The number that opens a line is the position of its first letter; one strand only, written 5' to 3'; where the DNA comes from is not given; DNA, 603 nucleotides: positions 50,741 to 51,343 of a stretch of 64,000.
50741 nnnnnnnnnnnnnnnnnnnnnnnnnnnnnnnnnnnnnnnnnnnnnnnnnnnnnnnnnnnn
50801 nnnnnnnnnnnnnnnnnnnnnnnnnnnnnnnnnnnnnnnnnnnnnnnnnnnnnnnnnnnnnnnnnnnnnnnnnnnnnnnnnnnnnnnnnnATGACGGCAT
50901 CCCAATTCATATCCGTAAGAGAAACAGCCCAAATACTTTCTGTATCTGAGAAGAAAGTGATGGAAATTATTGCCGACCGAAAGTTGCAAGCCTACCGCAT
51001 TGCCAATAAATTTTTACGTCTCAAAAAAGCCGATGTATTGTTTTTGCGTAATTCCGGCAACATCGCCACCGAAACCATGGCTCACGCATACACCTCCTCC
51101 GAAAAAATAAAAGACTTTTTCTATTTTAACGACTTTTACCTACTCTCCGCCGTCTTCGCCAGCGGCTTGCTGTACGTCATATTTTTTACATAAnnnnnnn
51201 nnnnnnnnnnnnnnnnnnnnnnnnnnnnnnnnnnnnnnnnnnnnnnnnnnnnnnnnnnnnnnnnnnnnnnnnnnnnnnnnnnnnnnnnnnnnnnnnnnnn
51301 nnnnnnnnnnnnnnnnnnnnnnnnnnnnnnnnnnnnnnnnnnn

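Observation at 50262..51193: Bactofilin fused to an excisionase-type HTH, followed by a tail-anchored HTH paralog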

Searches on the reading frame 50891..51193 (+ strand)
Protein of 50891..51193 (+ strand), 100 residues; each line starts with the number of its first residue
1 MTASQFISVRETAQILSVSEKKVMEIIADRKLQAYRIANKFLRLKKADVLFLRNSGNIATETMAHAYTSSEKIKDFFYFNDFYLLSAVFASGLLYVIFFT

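Call 3: search_protein_families(library=pfam, proteins=[window:50891-51193:+], max_evalue=1)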
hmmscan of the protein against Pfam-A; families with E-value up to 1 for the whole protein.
window:50891-51193:+ (100 aa): 4 families
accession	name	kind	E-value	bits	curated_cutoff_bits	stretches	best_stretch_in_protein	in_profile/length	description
PF12728.13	HTH_17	-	4.4e-06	27.3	27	1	7-49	2-43/51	Helix-turn-helix domain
PF21531.3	Rv2175c_wHTH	-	0.011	16.2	27.1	1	5-36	14-45/57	DNA-binding protein Rv2175c, wHTH domain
PF03374.19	ANT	-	0.036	14.8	25.3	1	3-36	20-53/108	Phage antirepressor protein KilAC domain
PF17864.7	AAA_lid_4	-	0.12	12.6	27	1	9-67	10-68/74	RuvB AAA lid domain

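Call 4: search_protein_families(library=ncbifam, proteins=[window:50891-51193:+], max_evalue=1)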
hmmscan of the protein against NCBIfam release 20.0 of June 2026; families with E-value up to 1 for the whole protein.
window:50891-51193:+ (100 aa): 8 families
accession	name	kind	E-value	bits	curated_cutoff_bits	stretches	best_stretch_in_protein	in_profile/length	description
TIGR01764.1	excise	domain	4.5e-06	26.9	28.8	1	6-49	1-43/49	excisionase family DNA-binding protein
NF040990.2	MamR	equivalog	0.00035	20.8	100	1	5-41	42-78/91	magnetosome protein MamR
NF047737.1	antiphage_MADS1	equivalog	0.0036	17.5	80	1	5-49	2-45/49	methylation-associated defense system helix-turn-helix domain-containing protein MAD1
NF000868.0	PRK00080.1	equivalog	0.02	13.8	282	1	9-71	189-251/330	Holliday junction branch migration DNA helicase RuvB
TIGR02954.1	Sig70_famx3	hypoth_equivalog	0.024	14.4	188.5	1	16-81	11-69/170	RNA polymerase sigma-70 factor, TIGR02954 family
NF037954.1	het_cyst_PatD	equivalog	0.035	14.5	50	1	13-63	46-95/116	heterocyst frequency control protein PatD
TIGR01399.1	hrcV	equivalog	0.058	11.8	692.25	1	2-65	483-546/677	type III secretion system export apparatus subunit SctV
TIGR00635.1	ruvB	equivalog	0.074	12.1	299.05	1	9-71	168-230/305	Holliday junction branch migration DNA helicase RuvB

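Call 49: find_homologous_proteins(query=window:50891-51190:+, max_evalue=0.001)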
Query window:50891-51190:+ (100 aa): 652 proteins with E <= 0.001 among 652 candidates; the best 120 are listed.
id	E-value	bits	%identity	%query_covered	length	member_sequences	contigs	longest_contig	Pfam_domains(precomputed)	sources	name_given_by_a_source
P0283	2.0e-38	148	70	100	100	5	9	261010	PF12728.14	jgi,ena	-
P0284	6.2e-38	146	66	100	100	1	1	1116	PF12728.14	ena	-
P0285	7.7e-38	146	67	100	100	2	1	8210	PF12728.14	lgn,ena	-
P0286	3.8e-37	144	69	100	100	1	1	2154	PF12728.14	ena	-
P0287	4.1e-37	144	69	100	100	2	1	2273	PF12728.14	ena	-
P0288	1.2e-36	142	71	83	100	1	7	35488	PF12728.14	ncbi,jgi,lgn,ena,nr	ncbi:MAG TPA: helix-turn-helix domain-containing protein [Candidatus Omnitrophota bacterium]|nr:heli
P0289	1.2e-36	142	70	99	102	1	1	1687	PF12728.14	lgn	-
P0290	1.3e-36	142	71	97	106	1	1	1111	PF12728.14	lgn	-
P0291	1.3e-36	142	67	100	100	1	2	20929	PF12728.14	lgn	-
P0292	1.7e-36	142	68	100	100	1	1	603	PF12728.14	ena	-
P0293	2.4e-36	141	68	99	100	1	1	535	PF12728.14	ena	-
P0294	2.5e-36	141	71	98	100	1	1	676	PF12728.14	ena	-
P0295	3.6e-36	141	67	100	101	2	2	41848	PF12728.14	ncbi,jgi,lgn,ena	-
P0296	6.0e-36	140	63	100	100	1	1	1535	PF12728.14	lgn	-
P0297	7.7e-36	139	69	100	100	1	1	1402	PF12728.14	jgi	-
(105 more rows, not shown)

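Call 60: predict_structure(alignment_id=A5)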
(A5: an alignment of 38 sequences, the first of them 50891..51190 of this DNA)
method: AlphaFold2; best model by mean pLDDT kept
length: 100 residues; sequences in the alignment: 38
mean_pLDDT: 77.3   pTM: 0.44
mean pLDDT of the five models: 77.3, 75.4, 75.3, 74.5, 71.2
residues with pLDDT >= 90: 20; 70-90: 59; 50-70: 19; < 50: 2
segments of 3 or more residues with pLDDT < 50: none
pLDDT, mean of each block of 10 residues (from residue 1): 69 79 79 71 77 68 61 84 94 92
secondary structure, 60 per line:
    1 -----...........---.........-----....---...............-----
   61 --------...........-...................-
elements in order: E6-8 H9-16 H20-28 E34-37 E41-45 H46-55 H69-79 H81-99

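Call 74: search_protein_families(library=padloc, proteins=[window:50891-51193:+], max_evalue=0.01)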
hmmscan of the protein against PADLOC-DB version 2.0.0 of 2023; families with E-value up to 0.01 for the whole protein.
window:50891-51193:+ (100 aa): 1 family
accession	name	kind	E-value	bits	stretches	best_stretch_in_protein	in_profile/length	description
PDLC04133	mad1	-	0.0031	15.8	1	4-54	3-52/60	mads_1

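Call 75: search_protein_families(library=phrogs, proteins=[window:50891-51193:+], max_evalue=0.01)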
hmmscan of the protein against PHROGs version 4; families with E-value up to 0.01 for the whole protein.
window:50891-51193:+ (100 aa): 1 family
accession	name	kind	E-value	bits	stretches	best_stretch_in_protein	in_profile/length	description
phrog_2907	-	integration and excision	0.0018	19.6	1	3-48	3-53/117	excisionase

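Call 77: fold_search(model_id=the predicted structure, library=pdb)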
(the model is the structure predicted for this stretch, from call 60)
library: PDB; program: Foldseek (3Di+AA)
matches with E <= 10: 774; with E <= 0.001: 0
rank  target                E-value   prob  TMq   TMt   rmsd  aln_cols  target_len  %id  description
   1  4j2n_A                4.8e-03  1.00  0.45  0.81   0.9        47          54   36  Crystal Structure of mycobacteriophage Pukovnik Xis (released 2013-10-23)
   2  4j2n_C                5.1e-03  1.00  0.46  0.79   3.3        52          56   33  Crystal Structure of mycobacteriophage Pukovnik Xis (released 2013-10-23)
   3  3ucs_A                5.5e-03  1.00  0.43  0.44  13.7        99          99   19  Crystal structure of the complex between CBPA J-domain and CBPM (released 2013-07-03)
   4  6ama_B                9.2e-03  1.00  0.49  0.84   2.2        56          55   25  Structure of S. coelicolor/S. venezuelae BldC-smeA-ssfA complex to 3.09 Angstrom (released 2018-03-28)
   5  6ama_Y                9.9e-03  1.00  0.49  0.82   1.8        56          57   25  Structure of S. coelicolor/S. venezuelae BldC-smeA-ssfA complex to 3.09 Angstrom (released 2018-03-28)
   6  6ama_P                1.3e-02  1.00  0.49  0.82   1.5        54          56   26  Structure of S. coelicolor/S. venezuelae BldC-smeA-ssfA complex to 3.09 Angstrom (released 2018-03-28)
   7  3ucs_B                1.5e-02  0.99  0.44  0.44  14.2       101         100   19  Crystal structure of the complex between CBPA J-domain and CBPM (released 2013-07-03)
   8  6ama_H                2.5e-02  1.00  0.47  0.82   1.4        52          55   25  Structure of S. coelicolor/S. venezuelae BldC-smeA-ssfA complex to 3.09 Angstrom (released 2018-03-28)
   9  5i44_B                3.2e-02  1.00  0.47  0.65   3.6        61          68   23  Structure of RacA-DNA complex; P21 form (released 2016-05-04)
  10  5i44_A                3.4e-02  1.00  0.43  0.61   2.1        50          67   24  Structure of RacA-DNA complex; P21 form (released 2016-05-04)
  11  6amk_B                3.6e-02  1.00  0.47  0.86   1.3        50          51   24  Structure of Streptomyces venezuelae BldC-whiI opt complex (released 2018-03-28)
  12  6amk_A                3.6e-02  1.00  0.46  0.83   1.4        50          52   24  Structure of Streptomyces venezuelae BldC-whiI opt complex (released 2018-03-28)
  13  6ama_A                4.4e-02  1.00  0.47  0.83   2.3        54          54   24  Structure of S. coelicolor/S. venezuelae BldC-smeA-ssfA complex to 3.09 Angstrom (released 2018-03-28)
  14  5i44_I                5.0e-02  1.00  0.43  0.62   4.1        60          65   23  Structure of RacA-DNA complex; P21 form (released 2016-05-04)
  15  9gs9_I                5.4e-02  0.99  0.39  0.11   4.4        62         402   21  Tn7016 PseCAST QCascade (released 2024-10-16)
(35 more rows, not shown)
